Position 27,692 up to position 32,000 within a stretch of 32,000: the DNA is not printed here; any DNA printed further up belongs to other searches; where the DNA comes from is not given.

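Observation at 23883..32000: Two consecutive giant beta-helical surface-protein genes; one has a TPS domain but no TpsB partner, toxin end or immunity gene is in reach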

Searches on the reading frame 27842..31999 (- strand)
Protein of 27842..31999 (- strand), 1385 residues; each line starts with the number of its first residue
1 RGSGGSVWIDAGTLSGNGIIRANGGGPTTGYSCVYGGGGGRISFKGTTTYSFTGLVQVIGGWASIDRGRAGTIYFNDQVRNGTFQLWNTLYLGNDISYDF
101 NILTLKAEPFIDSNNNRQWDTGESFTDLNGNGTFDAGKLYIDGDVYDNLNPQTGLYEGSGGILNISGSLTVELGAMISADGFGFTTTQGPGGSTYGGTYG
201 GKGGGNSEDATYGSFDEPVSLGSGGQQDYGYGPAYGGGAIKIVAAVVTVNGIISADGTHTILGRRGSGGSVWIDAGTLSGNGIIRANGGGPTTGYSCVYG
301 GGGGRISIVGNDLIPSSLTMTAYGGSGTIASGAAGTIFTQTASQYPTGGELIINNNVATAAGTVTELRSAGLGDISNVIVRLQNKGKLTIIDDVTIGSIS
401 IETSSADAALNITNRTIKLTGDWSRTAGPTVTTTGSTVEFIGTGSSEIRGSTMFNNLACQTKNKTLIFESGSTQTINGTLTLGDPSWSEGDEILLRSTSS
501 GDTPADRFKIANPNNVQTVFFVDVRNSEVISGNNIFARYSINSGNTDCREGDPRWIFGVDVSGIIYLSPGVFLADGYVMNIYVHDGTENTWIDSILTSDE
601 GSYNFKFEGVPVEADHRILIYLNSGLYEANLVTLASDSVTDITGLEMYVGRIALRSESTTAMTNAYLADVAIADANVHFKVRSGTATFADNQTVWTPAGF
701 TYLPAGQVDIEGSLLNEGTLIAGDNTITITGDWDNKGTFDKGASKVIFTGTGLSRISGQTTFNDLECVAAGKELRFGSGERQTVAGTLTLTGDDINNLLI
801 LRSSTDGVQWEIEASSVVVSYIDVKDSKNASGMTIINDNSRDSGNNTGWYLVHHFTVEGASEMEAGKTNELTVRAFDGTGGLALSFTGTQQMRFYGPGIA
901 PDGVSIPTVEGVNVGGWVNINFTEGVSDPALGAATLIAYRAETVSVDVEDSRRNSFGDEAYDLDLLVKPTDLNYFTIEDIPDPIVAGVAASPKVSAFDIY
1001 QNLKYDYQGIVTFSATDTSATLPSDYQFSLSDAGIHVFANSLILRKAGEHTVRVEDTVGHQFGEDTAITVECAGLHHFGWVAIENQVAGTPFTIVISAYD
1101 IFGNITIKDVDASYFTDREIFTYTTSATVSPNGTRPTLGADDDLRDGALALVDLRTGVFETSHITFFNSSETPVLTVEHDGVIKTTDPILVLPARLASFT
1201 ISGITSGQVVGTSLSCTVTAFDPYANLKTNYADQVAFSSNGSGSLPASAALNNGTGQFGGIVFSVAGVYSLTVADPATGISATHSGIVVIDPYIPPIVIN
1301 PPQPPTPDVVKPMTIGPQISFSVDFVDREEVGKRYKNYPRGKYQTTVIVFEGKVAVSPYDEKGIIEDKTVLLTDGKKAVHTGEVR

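Call 5: search_protein_families(library=pfam, proteins=[window:27842-31999:-], max_evalue=0.1)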
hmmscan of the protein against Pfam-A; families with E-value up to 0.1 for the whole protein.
window:27842-31999:- (1385 aa): 0 families

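Call 6: search_protein_families(library=ncbifam, proteins=[window:27842-31999:-], max_evalue=0.1)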
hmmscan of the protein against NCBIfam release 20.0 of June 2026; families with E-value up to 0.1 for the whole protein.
window:27842-31999:- (1385 aa): 0 families

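Call 10: find_related_loci(query=window:27842-31999:-, collection=genome_contigs, flank=10000)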
Query window:27842-31999:- (1385 aa) in genome_contigs; peptide patterns used: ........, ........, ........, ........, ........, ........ (x = any residue, [..] = any of these).
115 stretches matched a pattern; 1 encode a relative of the query (tblastn E <= 1e-3); 1 distinct loci.
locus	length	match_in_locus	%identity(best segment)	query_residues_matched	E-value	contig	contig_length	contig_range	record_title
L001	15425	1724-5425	34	693-803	2e-7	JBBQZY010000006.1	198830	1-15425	MAG: Chitinophagales bacterium isolate Co_metawrap_2267 Cmw_2267_k141_20872192_length_198830_cov_41.9983, whole genome s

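Call 11: find_related_loci(query=window:27842-31999:-, collection=metagenome_contigs, flank=10000)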
Query window:27842-31999:- (1385 aa) in metagenome_contigs; peptide patterns used: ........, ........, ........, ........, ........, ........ (x = any residue, [..] = any of these).
167 stretches matched a pattern; 1 encode a relative of the query (tblastn E <= 1e-3); 1 distinct loci.
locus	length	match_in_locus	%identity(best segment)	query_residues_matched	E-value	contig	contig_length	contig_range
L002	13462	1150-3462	24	538-797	9e-6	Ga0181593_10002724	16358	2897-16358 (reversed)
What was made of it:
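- Tried and rejected: Scans of genome_contigs and metagenome_contigs with ORF A found only distant loci, L001 and L002 (calls 10, 11).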

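Call 14: find_homologous_proteins(query=window:27842-31999:-)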
Query window:27842-31999:- (1385 aa): 1536 proteins with E <= 0.001 among 8000 candidates; the best 120 are listed.
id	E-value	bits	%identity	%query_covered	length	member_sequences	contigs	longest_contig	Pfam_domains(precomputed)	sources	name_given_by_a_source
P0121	0.0e+0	3088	100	100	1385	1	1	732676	-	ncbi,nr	ncbi:MAG: hypothetical protein NC938_03475, partial [Candidatus Omnitrophica bacterium]|nr:hypotheti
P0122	2.3e-94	335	34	28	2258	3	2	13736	-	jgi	jgi:hypothetical protein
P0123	1.3e-88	316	29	50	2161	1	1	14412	-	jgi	jgi:hypothetical protein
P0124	1.3e-85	306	34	28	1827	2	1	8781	-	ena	-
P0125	1.9e-83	299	32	29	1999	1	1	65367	PF07679.23,PF00404.25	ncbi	ncbi:MAG: dockerin type I domain-containing protein [Planctomycetota bacterium]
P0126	5.6e-83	298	29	49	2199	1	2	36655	-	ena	-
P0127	1.3e-82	296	29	50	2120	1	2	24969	-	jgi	-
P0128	1.7e-77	279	41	28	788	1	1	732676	-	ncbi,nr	ncbi:MAG: hypothetical protein NC938_03480, partial [Candidatus Omnitrophica bacterium]|nr:hypotheti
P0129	1.8e-77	279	40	20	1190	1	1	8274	-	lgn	-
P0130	5.0e-77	278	36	29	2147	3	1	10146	-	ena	-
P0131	1.0e-75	273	48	10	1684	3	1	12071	-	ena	-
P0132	1.1e-74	270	32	27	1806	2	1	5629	-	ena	-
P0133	1.9e-71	259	32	20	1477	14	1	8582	-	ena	-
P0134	3.5e-71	258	35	18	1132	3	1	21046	-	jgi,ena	-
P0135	2.5e-70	256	34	13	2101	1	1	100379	-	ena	-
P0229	8.2e-48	181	43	18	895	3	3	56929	PF07963.18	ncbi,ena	-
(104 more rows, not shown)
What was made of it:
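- P0121 (GenBank 'partial') has exactly 1385 aa (call 14).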

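Call 37: search_solved_structures(query=window:27842-31999:-, max_evalue=1)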
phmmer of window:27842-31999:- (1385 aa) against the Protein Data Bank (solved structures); distinct sequences matched with E-value up to 1: 2.
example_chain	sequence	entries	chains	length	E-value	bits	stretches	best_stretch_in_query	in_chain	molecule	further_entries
2yv1_A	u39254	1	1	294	0.13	12.9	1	151-195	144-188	Succinyl-CoA ligase [ADP-forming] subunit alpha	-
7b5h_AN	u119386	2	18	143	0.27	11.9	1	80-133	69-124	All3324 protein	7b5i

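Call 92: search_protein_families(library=pfam, proteins=[P0128], max_evalue=0.001)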
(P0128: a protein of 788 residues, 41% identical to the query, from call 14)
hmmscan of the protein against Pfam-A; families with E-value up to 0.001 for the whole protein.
P0128 (788 aa): 0 families
